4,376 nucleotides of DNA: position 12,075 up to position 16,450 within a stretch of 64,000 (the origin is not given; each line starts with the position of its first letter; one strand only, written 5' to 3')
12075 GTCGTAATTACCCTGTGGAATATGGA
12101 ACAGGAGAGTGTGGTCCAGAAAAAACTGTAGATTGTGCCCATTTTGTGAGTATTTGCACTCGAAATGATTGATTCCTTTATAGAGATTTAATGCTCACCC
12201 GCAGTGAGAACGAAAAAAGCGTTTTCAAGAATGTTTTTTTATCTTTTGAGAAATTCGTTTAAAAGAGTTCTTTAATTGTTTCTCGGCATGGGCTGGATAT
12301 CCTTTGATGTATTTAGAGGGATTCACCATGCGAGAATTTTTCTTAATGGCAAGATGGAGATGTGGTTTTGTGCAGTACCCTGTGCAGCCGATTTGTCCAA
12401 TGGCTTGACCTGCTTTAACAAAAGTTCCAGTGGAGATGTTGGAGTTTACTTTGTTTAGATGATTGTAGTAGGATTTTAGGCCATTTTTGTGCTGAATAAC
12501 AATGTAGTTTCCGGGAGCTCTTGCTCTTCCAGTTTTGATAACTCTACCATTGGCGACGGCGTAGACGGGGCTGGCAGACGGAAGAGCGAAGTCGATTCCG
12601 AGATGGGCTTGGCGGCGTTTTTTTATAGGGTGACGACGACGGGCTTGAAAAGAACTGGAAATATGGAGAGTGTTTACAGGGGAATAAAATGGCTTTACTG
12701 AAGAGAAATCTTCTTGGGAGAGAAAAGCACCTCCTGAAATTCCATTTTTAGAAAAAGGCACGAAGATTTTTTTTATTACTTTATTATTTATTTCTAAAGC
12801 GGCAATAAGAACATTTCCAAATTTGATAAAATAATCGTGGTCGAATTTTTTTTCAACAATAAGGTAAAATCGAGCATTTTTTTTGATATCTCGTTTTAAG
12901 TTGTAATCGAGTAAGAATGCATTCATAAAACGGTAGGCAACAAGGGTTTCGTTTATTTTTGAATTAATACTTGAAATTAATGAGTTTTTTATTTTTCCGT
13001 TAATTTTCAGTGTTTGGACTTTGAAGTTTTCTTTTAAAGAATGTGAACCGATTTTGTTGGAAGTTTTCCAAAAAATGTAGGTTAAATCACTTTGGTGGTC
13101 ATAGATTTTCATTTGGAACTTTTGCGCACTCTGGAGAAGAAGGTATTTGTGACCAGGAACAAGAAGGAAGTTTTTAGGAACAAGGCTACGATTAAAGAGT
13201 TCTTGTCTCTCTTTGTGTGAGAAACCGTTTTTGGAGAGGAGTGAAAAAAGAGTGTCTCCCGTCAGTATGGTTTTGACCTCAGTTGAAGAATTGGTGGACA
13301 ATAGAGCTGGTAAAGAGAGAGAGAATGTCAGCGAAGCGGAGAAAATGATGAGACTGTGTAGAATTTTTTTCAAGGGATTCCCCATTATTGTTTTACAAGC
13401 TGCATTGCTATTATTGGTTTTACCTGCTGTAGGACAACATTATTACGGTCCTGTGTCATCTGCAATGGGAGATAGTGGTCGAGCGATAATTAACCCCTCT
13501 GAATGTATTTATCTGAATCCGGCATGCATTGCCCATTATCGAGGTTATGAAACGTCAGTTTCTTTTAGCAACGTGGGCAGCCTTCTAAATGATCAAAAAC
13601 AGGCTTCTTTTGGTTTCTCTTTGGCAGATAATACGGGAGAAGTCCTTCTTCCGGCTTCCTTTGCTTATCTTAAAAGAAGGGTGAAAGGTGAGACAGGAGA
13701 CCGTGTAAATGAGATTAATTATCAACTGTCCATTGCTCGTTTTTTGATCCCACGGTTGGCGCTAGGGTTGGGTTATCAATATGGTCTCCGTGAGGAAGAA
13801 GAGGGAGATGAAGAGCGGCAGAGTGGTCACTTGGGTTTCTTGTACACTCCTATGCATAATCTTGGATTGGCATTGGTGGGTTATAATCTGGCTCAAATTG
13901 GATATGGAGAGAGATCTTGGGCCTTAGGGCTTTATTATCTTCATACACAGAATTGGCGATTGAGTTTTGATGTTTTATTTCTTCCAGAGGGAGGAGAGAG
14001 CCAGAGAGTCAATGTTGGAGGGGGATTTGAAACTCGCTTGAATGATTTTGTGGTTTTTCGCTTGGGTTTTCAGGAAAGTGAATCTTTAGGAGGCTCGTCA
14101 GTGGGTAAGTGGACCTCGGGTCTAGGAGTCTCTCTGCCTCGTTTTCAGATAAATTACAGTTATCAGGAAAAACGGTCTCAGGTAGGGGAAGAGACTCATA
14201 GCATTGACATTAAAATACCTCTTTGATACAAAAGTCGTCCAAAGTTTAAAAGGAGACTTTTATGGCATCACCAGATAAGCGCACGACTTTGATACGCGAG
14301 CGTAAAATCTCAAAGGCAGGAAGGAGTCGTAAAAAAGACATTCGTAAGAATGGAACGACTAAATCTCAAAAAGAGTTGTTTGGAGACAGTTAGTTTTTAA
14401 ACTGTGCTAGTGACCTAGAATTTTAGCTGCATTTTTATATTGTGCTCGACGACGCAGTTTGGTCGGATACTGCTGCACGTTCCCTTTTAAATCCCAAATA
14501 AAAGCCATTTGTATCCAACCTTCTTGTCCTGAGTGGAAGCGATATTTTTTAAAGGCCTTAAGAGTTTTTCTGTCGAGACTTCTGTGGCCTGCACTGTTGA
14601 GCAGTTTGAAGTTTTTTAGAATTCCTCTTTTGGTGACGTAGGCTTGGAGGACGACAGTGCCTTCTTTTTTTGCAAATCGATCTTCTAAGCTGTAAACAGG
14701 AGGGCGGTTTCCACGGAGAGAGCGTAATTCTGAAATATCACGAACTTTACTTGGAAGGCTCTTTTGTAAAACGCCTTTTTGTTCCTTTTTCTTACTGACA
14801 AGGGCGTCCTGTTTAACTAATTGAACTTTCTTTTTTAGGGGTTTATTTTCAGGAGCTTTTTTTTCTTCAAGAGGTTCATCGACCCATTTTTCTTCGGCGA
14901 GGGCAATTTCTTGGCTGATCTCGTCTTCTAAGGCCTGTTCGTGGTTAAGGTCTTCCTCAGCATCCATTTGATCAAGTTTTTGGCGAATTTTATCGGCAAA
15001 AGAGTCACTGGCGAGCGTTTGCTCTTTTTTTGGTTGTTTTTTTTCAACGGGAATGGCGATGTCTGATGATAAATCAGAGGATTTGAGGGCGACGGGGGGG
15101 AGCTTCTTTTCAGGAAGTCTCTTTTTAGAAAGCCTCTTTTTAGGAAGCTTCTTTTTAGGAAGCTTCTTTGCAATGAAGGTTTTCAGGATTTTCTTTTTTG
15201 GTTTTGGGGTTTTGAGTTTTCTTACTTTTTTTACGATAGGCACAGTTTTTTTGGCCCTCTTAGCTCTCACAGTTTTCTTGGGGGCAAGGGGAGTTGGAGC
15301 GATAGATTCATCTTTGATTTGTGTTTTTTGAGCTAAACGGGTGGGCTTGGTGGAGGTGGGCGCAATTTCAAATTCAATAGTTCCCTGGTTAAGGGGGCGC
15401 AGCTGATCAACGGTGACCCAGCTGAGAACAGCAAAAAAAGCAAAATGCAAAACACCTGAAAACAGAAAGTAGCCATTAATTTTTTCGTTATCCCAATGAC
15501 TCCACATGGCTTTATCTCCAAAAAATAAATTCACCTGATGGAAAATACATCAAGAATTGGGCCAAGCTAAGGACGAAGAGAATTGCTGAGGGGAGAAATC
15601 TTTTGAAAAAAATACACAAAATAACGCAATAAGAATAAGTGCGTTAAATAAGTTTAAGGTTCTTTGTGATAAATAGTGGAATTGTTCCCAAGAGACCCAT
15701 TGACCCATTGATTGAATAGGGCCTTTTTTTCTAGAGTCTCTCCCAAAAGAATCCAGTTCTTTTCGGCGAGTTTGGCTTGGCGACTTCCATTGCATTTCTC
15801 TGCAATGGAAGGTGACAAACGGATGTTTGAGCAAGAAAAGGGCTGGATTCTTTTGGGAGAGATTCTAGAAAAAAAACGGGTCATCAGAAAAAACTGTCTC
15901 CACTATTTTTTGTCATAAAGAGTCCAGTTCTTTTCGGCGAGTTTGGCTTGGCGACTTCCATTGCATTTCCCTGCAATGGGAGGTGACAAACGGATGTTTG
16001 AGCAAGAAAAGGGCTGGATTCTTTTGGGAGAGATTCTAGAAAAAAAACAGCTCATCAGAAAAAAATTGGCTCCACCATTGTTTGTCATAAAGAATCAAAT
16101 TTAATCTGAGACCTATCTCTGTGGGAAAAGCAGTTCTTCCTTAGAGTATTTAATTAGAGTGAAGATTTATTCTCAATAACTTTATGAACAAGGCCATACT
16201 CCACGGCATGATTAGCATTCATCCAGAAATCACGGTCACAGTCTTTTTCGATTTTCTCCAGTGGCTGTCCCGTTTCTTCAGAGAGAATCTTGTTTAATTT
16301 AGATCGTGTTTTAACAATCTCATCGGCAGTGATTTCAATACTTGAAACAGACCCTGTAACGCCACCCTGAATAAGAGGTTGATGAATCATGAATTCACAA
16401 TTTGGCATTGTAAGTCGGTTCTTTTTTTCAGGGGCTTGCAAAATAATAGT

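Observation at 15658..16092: Nested inverted-repeat, partly tandem-duplicated MITE-like element between clpP2 and the TonB-like gene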

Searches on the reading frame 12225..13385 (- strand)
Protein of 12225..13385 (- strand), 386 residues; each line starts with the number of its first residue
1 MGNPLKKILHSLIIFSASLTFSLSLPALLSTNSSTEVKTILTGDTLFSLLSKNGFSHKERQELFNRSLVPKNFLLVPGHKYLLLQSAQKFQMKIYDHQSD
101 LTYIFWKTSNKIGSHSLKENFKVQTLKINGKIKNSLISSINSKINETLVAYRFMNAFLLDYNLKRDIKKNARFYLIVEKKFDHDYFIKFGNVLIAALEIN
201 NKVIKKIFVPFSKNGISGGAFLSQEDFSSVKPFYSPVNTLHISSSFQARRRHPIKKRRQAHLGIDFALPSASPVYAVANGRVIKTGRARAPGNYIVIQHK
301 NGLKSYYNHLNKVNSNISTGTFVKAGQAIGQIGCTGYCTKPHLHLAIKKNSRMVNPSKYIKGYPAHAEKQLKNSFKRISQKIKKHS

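Call 9: search_protein_families(library=pfam, proteins=[window:12225-13385:-])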
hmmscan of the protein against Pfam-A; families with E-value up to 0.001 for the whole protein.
window:12225-13385:- (386 aa): 1 family
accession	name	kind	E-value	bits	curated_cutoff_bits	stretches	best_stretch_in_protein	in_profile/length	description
PF01551.29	Peptidase_M23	-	1.4e-28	99.3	28.7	1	260-356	2-96/96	Peptidase family M23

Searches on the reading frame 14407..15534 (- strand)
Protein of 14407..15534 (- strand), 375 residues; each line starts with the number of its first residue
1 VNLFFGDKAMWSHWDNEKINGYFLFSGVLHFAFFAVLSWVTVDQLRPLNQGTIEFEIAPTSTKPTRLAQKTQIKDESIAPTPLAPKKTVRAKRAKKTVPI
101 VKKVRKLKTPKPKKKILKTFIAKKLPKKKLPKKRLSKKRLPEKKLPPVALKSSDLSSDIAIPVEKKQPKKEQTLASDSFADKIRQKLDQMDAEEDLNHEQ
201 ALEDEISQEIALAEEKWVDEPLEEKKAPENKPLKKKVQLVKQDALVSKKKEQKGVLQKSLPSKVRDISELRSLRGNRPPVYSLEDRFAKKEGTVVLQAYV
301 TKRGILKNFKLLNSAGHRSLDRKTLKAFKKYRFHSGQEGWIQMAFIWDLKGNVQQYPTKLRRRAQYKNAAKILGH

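Call 9: search_protein_families(library=pfam, proteins=[window:14407-15534:-])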
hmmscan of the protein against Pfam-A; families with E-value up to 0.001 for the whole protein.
window:14407-15534:- (375 aa): 1 family
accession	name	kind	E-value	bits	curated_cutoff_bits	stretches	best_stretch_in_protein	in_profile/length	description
PF03544.19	TonB_C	-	4.3e-09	37.1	24.6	1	278-336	2-60/79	Gram-negative bacterial TonB protein C-terminal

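Call 44: find_homologous_proteins(query=window:14407-15507:-, max_evalue=0.00001)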
Query window:14407-15507:- (366 aa): 3 proteins with E <= 0.00001 among 4134 candidates.
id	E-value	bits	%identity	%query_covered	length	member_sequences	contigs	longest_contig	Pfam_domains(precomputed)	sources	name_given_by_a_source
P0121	1.9e-231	786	100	100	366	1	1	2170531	PF03544.20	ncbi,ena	-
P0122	2.1e-86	309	47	99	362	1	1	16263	PF03544.20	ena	-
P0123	6.8e-45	172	42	43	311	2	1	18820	PF03544.20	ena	-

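Call 45: find_encoding_contigs(protein=P0122, flank=10000, max_places=5)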
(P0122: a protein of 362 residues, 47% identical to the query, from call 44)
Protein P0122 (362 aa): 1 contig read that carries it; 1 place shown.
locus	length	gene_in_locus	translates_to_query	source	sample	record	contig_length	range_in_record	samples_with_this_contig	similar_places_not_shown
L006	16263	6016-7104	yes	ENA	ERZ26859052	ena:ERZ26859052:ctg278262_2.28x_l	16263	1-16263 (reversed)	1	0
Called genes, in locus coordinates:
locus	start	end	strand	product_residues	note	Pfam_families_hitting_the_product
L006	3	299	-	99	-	?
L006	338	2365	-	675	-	-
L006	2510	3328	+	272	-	PF11306:DUF3108 (weak)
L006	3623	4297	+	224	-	PF14394:DUF4423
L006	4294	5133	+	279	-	-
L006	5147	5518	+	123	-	-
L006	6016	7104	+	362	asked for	PF03544:TonB_C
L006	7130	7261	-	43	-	-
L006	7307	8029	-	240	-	-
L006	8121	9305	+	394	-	PF01551:Peptidase_M23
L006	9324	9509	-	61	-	-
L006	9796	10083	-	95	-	-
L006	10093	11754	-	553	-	PF20148:DUF6531, PF05593:RHS_repeat (faint)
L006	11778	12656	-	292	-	PF00482:T2SSF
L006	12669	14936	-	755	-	PF01656:CbiA, PF10609:ParA, PF13191:AAA_16 (faint), PF13614:AAA_31, PF00437:T2SSE, PF00005:ABC_tran (weak)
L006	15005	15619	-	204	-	PF00263:Secretin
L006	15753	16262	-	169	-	?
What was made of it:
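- On MITE (generic): The TonB-like orthologue in L006 has different upstream neighbours (call 45).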

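Call 46: find_encoding_contigs(protein=P0123, flank=10000, max_places=5)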
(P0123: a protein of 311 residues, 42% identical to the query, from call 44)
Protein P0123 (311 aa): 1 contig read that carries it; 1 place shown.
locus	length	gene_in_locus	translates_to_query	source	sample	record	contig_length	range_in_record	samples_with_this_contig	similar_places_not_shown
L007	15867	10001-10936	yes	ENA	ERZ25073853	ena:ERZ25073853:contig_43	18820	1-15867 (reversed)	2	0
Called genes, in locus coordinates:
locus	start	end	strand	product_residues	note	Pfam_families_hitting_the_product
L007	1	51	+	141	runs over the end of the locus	PF00482:T2SSF (weak)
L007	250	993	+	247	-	-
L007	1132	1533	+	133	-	PF02673:BacA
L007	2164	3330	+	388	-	PF01053:Cys_Met_Meta_PP, PF00266:Aminotran_5 (weak), PF00155:Aminotran_1_2, PF01041:DegT_DnrJ_EryC1 (weak)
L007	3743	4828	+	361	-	PF01207:Dus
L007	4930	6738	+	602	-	PF00009:GTP_EFTU, PF01926:MMR_HSR1 (faint), PF03144:GTP_EFTU_D2, PF22042:EF-G_D2, PF00679:EFG_C, PF21018:BipA_C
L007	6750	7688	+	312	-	PF00005:ABC_tran, PF13304:AAA_21 (weak)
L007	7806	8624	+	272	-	PF01061:ABC2_membrane, PF12698:ABC2_membrane_3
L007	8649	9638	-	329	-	PF01073:3Beta_HSD, PF01370:Epimerase, PF02719:Polysacc_synt_2, PF04321:RmlD_sub_bind, PF05368:NmrA, PF07993:NAD_binding_4, PF13460:NAD_binding_10, PF16363:GDP_Man_Dehyd, +1 more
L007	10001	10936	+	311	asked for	PF03544:TonB_C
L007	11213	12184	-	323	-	-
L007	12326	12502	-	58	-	-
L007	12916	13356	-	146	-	-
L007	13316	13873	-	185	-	-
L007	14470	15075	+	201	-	PF00483:NTP_transferase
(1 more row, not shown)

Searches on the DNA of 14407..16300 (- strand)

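Call 5: search_rna_families(source=window, start=15400, end=16300, threshold=evalue, max_evalue=10)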
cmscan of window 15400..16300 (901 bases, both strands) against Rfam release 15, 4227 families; matches with E-value up to 10: 12.
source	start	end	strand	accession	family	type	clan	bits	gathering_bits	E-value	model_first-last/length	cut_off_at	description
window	15726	15872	+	RF00780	MIR477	Gene; miRNA;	-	41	65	2.1e-07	1-99/99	no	MIR477 microRNA precursor family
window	15727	15873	-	RF00780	MIR477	Gene; miRNA;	-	38.1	65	1.4e-06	1-99/99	no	MIR477 microRNA precursor family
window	15728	15873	+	RF00778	MIR473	Gene; miRNA;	-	31.2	52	0.00016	1-84/84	no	MIR473 microRNA precursor family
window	15733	15867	+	RF03926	MIR1435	Gene; miRNA;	-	27.8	94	0.086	1-186/186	no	MIR1435 microRNA precursor family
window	15725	15873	-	RF04174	MIR4208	Gene; miRNA;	-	21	140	1.8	1-191/191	no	MIR4208 microRNA precursor family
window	15700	15881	+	RF03922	MIR2119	Gene; miRNA;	-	21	73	6.3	1-188/188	no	MIR2119 microRNA precursor family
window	15437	15496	-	RF01832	ROSE_2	Cis-reg; thermoregulator;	-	18.1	65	0.65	1-73/73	no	Repression of heat shock gene expression (ROSE) element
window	15599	15623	-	RF04072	mir-7386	Gene; miRNA;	-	17.1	44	3.1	18-41/59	no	mir-7386 microRNA precursor family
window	15706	15877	-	RF02365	Yfr17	Gene; sRNA;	-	17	50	2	1-264/264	no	Cyanobacterial functional RNA 17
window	16050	16113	-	RF03770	mir-125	Gene; miRNA;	-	15.4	88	8.1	1-84/84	no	mir-125 microRNA precursor family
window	15917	16023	+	RF00780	MIR477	Gene; miRNA;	-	14.7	65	6.6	1-99/99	no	MIR477 microRNA precursor family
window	15720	15882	+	RF01270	snR84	Gene; snRNA; snoRNA; HACA-box;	-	10.1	109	3.5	312-500/569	no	Small nucleolar RNA snR84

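Call 49: search_rna_families(sources=[L006, L007, L002], threshold=gathering)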
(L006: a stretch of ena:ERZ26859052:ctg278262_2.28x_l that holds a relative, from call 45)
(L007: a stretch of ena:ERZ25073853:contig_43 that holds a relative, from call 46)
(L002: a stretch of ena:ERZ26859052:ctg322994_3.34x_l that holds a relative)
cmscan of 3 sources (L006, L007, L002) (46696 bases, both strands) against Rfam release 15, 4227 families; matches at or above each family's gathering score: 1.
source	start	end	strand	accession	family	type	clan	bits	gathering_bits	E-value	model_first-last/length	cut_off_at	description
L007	3471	3543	+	RF00005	tRNA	Gene; tRNA;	CL00001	70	29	2.3e-13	1-71/71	no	tRNA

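Call 85: search_dna_similar(query=window:15650-15930:+, collection=plasmids, mode=distant, max_evalue=1)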
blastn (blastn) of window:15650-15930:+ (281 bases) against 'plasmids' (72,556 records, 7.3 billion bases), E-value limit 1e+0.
No match.

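Call 86: search_dna_similar(query=window:15650-15930:+, collection=phages, mode=distant, max_evalue=1)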
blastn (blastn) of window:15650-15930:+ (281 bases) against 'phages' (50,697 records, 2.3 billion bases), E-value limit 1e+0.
Records with a match: 6; places in all: 6; records where one place covers at least 80% of the query: 0.
Best place of each record, by identity: 95-99% 3; 90-95% 2; 80-90% 1.
By first word of the organism name: Brevundimonas 5; Pseudomonas 1.
By host as written in the record: Brevundimonas pondensis LVF1 4; Pseudomonas syringae P4.01.01C03 1; Brevundimonas pondensis EIF1 1.
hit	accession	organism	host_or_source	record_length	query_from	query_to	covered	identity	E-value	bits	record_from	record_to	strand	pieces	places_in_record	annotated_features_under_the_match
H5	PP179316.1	Pseudomonas phage Pavpe01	Pseudomonas syringae P4.01.01C03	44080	171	201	11%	87.1%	9e-1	39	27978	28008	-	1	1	putative capsid and scaffold protein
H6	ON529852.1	Brevundimonas phage vB_BpoS-Kabachok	Brevundimonas pondensis LVF1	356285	115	140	9%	96.2%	8e-2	44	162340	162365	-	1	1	nicotinamide phosphoribosyltransferase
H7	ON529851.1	Brevundimonas phage vB_BpoS-Marchewka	Brevundimonas pondensis LVF1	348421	115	140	9%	96.2%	8e-2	44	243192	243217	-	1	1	nicotinamide phosphoribosyltransferase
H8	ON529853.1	Brevundimonas phage vB_BpoS-Bambus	Brevundimonas pondensis LVF1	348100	115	140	9%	96.2%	8e-2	44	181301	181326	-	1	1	nicotinamide phosphoribosyltransferase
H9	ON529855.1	Brevundimonas phage vB_BpoS-Domovoi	Brevundimonas pondensis EIF1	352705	115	140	9%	92.3%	9e-1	39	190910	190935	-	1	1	nicotinamide phosphoribosyltransferase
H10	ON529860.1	Brevundimonas phage vB_BpoS-Papperlapapp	Brevundimonas pondensis LVF1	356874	115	140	9%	92.3%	9e-1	39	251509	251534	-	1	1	nicotinamide phosphoribosyltransferase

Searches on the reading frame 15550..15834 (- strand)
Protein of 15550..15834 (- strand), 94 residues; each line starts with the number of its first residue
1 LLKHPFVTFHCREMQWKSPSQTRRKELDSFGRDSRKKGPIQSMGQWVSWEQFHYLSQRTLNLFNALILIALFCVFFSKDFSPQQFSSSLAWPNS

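Call 87: search_protein_families(library=pfam, proteins=[window:15550-15834:-], max_evalue=1)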
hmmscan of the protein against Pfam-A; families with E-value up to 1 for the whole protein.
window:15550-15834:- (94 aa): 0 families

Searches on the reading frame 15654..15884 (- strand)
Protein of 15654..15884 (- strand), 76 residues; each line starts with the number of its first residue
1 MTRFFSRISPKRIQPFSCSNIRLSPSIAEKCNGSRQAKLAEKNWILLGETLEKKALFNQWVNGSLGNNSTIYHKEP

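Call 54: search_protein_representatives(protein=window:15654-15884:-)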
Query: 76 residues. Proteins with E-value up to 0.001 (for the whole library): 3; up to 1e-10: 1; up to 1e-30: 1. The best 3 are listed.
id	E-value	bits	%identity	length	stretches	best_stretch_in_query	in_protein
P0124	1.2e-41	155.5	93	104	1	1-76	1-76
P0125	6.5e-06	42.2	33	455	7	10-34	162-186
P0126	1.5e-04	37.8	40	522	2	2-29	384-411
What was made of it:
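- No homologue outside this genome among 1.84 billion representatives, apart from two low-complexity chance hits (call 54).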

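Call 56: find_encoding_contigs(protein=P0124, flank=10000, max_places=10)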
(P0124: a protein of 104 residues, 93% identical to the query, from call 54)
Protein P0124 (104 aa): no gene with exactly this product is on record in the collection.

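Call 57: list_cluster_members(proteins=[P0124])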
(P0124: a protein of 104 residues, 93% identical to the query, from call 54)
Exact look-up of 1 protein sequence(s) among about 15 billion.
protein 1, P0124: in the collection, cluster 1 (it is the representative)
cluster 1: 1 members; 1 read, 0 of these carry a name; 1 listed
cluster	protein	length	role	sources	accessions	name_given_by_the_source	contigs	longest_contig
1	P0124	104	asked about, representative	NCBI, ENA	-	-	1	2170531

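Call 87: search_protein_families(library=pfam, proteins=[window:15654-15884:-, P0124], max_evalue=1)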
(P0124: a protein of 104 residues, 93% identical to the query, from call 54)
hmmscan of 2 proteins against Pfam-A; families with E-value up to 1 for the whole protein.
window:15654-15884:- (76 aa): 0 families

P0124 (104 aa): 0 families

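Call 90: list_cluster_members(proteins=[window:15654-15884:-, window:15712-15918:+, window:15550-15834:-, window:15903-16088:-, window:15943-16104:+, window:63786-63953:-])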
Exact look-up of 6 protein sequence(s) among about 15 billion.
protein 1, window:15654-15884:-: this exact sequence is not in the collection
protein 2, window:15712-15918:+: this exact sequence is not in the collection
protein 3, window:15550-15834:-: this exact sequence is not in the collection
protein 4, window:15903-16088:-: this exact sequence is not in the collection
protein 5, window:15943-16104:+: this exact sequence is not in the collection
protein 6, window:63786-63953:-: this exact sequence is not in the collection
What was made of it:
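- This locus's ORFs are not in the protein collection (call 90).
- Tried and rejected: Exact look-up of six ORFs of the element: none is in the collection (call 90).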
